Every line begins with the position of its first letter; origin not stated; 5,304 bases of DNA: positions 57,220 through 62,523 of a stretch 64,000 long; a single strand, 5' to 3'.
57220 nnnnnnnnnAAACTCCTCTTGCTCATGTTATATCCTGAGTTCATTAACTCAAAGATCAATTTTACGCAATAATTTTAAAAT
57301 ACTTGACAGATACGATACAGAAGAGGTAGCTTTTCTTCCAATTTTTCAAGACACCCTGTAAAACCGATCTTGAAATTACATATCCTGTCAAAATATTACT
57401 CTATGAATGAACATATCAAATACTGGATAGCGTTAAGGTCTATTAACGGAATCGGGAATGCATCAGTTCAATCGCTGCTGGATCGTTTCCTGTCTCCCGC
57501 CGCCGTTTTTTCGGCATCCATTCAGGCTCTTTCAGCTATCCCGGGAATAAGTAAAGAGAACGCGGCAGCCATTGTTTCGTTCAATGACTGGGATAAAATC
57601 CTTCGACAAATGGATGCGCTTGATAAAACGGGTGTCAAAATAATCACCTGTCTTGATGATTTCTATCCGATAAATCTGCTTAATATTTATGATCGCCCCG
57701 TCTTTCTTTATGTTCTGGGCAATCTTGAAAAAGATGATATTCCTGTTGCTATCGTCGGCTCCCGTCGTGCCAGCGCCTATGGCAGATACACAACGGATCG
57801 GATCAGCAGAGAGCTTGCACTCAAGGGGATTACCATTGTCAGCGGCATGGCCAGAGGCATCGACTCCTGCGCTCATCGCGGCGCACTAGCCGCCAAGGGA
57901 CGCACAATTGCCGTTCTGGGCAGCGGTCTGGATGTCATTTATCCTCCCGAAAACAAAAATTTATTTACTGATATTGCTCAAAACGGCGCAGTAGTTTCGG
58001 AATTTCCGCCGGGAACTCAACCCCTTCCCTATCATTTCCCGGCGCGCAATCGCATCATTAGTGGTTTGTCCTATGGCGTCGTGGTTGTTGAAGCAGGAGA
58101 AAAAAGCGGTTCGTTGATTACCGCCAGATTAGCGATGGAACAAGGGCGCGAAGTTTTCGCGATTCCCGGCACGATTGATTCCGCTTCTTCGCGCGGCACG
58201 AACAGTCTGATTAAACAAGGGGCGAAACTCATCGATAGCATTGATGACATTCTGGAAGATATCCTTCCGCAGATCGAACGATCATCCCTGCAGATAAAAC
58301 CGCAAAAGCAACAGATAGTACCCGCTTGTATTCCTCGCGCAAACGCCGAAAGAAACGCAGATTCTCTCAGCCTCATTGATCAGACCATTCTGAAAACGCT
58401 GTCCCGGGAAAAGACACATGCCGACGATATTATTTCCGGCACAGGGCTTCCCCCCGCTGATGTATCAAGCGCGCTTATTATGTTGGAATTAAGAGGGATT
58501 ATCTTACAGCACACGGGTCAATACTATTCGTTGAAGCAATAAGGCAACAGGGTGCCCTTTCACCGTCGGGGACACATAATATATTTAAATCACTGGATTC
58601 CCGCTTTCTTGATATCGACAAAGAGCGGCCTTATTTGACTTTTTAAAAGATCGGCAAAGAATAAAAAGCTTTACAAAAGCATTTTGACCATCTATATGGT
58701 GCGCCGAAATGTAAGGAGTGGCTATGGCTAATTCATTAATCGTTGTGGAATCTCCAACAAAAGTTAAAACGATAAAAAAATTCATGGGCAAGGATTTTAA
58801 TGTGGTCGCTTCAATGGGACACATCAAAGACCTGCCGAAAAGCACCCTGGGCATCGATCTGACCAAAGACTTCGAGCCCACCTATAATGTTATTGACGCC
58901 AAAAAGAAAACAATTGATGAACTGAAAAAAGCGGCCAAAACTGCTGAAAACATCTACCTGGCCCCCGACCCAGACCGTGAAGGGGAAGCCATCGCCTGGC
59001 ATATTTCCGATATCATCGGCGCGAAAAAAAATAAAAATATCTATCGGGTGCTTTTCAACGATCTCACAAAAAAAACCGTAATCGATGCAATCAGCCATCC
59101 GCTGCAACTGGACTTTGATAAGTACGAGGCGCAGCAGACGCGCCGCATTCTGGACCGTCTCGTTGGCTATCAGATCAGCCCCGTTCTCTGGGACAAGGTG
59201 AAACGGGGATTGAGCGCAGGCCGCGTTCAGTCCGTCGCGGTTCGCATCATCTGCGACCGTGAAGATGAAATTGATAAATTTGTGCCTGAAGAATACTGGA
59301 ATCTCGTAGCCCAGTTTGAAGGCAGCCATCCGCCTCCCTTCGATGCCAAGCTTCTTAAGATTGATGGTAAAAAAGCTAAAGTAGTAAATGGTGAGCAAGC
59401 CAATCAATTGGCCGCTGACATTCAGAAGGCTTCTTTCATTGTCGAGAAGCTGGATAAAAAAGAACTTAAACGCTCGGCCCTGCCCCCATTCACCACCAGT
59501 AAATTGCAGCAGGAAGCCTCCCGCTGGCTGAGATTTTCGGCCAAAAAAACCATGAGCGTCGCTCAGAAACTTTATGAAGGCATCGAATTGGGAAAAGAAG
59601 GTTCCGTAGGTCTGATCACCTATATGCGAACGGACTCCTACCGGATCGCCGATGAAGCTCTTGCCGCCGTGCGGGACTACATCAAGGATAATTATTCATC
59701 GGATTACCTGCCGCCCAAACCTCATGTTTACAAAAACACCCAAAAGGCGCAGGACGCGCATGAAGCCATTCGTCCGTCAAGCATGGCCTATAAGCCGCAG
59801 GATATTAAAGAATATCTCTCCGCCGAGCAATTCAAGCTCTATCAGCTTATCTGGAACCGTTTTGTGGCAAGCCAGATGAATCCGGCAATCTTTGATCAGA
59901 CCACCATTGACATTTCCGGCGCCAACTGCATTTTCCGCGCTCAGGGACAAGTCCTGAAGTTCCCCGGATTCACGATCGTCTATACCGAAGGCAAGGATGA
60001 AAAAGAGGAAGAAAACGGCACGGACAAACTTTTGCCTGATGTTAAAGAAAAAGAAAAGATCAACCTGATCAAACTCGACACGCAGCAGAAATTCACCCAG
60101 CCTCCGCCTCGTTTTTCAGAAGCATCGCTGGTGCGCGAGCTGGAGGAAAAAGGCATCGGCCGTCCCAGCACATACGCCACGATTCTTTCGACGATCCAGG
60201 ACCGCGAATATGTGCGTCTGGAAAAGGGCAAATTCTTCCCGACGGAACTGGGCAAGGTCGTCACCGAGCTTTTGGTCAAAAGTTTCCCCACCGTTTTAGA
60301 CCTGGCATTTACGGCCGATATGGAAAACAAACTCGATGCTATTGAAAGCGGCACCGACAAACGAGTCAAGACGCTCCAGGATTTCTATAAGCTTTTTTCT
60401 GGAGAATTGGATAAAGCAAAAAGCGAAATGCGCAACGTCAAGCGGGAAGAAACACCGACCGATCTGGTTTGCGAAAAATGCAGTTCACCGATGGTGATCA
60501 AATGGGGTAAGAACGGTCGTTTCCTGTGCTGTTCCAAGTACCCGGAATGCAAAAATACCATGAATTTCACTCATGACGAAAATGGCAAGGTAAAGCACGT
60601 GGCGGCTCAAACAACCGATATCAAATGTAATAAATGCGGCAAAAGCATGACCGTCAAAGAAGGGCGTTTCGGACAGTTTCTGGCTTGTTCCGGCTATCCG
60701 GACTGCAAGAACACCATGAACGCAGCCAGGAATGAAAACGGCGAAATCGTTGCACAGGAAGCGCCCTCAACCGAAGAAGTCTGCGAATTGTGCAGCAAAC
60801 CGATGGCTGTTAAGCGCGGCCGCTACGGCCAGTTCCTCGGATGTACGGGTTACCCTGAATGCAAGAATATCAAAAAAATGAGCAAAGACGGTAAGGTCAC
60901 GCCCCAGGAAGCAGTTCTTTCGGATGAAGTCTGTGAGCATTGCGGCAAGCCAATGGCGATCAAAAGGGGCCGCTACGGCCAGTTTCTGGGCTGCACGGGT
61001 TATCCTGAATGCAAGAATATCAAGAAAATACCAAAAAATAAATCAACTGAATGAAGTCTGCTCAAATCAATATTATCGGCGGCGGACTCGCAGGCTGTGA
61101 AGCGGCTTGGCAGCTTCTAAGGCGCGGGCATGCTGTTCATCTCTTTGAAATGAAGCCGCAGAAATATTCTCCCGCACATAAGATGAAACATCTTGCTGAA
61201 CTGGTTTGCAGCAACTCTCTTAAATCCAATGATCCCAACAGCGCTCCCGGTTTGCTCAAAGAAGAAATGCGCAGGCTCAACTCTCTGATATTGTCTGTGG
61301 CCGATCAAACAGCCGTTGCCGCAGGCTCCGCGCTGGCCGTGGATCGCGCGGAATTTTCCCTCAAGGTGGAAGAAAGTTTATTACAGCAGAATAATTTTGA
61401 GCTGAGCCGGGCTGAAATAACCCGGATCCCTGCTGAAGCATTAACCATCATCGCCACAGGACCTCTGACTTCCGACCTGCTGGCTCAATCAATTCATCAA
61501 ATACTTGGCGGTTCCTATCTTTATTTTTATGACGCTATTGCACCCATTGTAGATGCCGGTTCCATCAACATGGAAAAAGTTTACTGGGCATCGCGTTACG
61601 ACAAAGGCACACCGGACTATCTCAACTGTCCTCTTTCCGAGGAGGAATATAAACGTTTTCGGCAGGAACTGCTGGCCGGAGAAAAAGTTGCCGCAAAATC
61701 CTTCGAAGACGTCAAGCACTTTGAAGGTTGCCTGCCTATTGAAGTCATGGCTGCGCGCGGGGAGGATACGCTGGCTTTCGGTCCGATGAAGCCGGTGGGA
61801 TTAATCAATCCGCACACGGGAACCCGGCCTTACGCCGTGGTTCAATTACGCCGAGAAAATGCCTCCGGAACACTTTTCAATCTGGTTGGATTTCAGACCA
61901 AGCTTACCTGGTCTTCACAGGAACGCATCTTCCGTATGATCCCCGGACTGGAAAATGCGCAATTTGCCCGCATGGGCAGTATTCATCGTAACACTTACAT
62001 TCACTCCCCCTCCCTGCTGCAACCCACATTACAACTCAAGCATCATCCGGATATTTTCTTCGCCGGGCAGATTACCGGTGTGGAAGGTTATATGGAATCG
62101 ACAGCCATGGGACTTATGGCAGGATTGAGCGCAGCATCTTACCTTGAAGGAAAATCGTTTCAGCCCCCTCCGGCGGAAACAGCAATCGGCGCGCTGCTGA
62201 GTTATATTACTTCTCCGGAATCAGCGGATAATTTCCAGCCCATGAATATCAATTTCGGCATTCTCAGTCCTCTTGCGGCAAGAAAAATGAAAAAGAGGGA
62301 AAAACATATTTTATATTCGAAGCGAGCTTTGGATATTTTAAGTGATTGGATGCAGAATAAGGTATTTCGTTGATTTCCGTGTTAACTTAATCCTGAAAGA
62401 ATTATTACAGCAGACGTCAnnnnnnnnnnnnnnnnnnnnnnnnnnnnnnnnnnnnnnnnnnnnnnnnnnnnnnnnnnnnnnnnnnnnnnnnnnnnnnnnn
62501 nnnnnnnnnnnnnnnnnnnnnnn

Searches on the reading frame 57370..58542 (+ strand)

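Call 35: search_protein_families(library=pfam, proteins=[window:57370-58542:+], max_evalue=0.00001)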
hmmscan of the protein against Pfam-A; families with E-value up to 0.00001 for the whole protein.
window:57370-58542:+ (390 aa): 4 families
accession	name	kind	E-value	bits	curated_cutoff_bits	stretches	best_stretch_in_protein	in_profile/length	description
PF02481.21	DNA_processg_A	-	6e-81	271.1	29.6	1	84-289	2-211/212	DNA recombination-mediator protein A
PF17782.7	DprA_WH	-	8.6e-13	48.6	22.9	1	326-384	3-61/61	DprA winged helix domain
PF14520.12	HHH_5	-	2.2e-10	41.3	27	1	22-69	4-52/57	Helix-hairpin-helix domain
PF18306.6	LDcluster4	-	6.1e-06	26.4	26.3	0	125-183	3-62/151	SLOG cluster4 family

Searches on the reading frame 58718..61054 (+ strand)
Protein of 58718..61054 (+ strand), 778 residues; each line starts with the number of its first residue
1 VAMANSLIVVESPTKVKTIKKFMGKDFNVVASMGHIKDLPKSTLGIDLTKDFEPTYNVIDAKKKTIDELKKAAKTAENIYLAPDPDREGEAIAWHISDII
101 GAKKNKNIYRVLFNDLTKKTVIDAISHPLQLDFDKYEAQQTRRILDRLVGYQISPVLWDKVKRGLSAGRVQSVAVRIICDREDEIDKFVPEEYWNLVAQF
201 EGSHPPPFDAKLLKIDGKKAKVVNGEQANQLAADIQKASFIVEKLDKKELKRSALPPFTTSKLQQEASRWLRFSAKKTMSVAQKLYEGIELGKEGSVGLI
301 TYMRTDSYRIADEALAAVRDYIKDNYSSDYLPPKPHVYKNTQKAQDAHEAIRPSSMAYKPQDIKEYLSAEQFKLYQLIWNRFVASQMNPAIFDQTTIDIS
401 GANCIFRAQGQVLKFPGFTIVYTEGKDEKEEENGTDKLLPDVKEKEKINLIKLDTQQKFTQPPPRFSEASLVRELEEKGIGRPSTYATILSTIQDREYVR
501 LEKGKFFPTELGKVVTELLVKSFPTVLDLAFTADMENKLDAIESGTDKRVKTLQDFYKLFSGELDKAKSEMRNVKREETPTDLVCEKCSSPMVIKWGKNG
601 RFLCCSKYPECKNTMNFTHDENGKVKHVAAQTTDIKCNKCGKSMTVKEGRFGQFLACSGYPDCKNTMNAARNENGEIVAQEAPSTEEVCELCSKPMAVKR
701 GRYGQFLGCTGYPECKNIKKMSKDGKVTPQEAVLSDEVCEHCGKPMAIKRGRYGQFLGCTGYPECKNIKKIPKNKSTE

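Call 35: search_protein_families(library=pfam, proteins=[window:58718-61054:+], max_evalue=0.00001)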
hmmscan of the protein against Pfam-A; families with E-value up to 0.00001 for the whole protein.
window:58718-61054:+ (778 aa): 4 families
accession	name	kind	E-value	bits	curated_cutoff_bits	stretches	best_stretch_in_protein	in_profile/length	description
PF01131.25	Topoisom_bac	-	2.8e-127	425.6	35.1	1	131-552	2-409/411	DNA topoisomerase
PF01396.24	Zn_ribbon_Top1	-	1.5e-51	172.3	32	4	737-774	2-39/39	Topoisomerase DNA binding C4 zinc finger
PF01751.28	Toprim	-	8.7e-24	84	23.1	1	7-115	2-95/96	Toprim domain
PF13368.11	Toprim_C_rpt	-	6.7e-06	26.4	22.3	0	641-657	5-21/57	Topoisomerase C-terminal repeat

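Call 65: find_homologous_proteins(query=window:58718-61054:+, max_evalue=1e-100)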
Query window:58718-61054:+ (778 aa): 8000 proteins with E <= 1e-100 among 8000 candidates; the best 120 are listed.
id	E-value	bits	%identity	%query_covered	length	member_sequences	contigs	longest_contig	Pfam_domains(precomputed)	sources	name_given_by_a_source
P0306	0.0e+0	1668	92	100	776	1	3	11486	PF01396.25,PF13368.12,PF01131.26,PF01751.29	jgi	-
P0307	0.0e+0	1664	92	100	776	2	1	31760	PF01396.25,PF13368.12,PF01131.26,PF01751.29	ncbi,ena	-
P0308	0.0e+0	1648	91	100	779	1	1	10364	PF01396.25,PF13368.12,PF01131.26,PF01751.29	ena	-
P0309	0.0e+0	1640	91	100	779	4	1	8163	PF01396.25,PF01131.26,PF01751.29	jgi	-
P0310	0.0e+0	1632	90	100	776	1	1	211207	PF01396.25,PF13368.12,PF01131.26,PF01751.29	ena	-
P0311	0.0e+0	1615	89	100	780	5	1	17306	PF01396.25,PF01131.26,PF01751.29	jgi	jgi:DNA topoisomerase-1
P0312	0.0e+0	1614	89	98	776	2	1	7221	PF01396.25,PF13368.12,PF01131.26,PF01751.29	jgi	-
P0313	0.0e+0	1610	89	100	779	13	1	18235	PF01396.25,PF13368.12,PF01131.26,PF01751.29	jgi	jgi:DNA topoisomerase-1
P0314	0.0e+0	1594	88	100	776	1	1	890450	PF01396.25,PF13368.12,PF01131.26,PF01751.29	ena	-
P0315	0.0e+0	1586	88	98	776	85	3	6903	PF01396.25,PF13368.12,PF01131.26,PF01751.29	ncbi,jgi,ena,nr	ncbi:MAG TPA: type I DNA topoisomerase [Smithellaceae bacterium]|nr:type I DNA topoisomerase [Smithe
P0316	0.0e+0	1585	88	100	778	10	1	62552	PF01396.25,PF01131.26,PF01751.29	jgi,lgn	-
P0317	0.0e+0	1580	87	100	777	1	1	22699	PF01396.25,PF13368.12,PF01131.26,PF01751.29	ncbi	ncbi:MAG: type I DNA topoisomerase [Smithellaceae bacterium]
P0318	0.0e+0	1578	87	100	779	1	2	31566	PF01396.25,PF13368.12,PF01131.26,PF13408.13,PF01751.29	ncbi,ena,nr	ncbi:MAG: type I DNA topoisomerase [Smithellaceae bacterium]|nr:type I DNA topoisomerase [Smithellac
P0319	0.0e+0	1572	87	98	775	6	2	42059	PF01396.25,PF01131.26,PF01751.29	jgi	jgi:DNA topoisomerase-1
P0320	0.0e+0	1571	88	100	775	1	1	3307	PF01396.25,PF01131.26,PF01751.29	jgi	jgi:DNA topoisomerase-1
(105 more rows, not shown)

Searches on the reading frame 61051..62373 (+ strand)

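Call 35: search_protein_families(library=pfam, proteins=[window:61051-62373:+], max_evalue=0.00001)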
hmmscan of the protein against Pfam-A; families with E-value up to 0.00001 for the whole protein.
window:61051-62373:+ (440 aa): 2 families
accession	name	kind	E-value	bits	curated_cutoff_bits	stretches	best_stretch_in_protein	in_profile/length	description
PF01134.28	GIDA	-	8.7e-98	328.4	22.1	1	6-368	2-390/391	Glucose inhibited division protein A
PF13450.12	NAD_binding_8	-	2e-06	28.4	21.9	0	8-36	1-29/68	NAD(P)-binding Rossmann-like domain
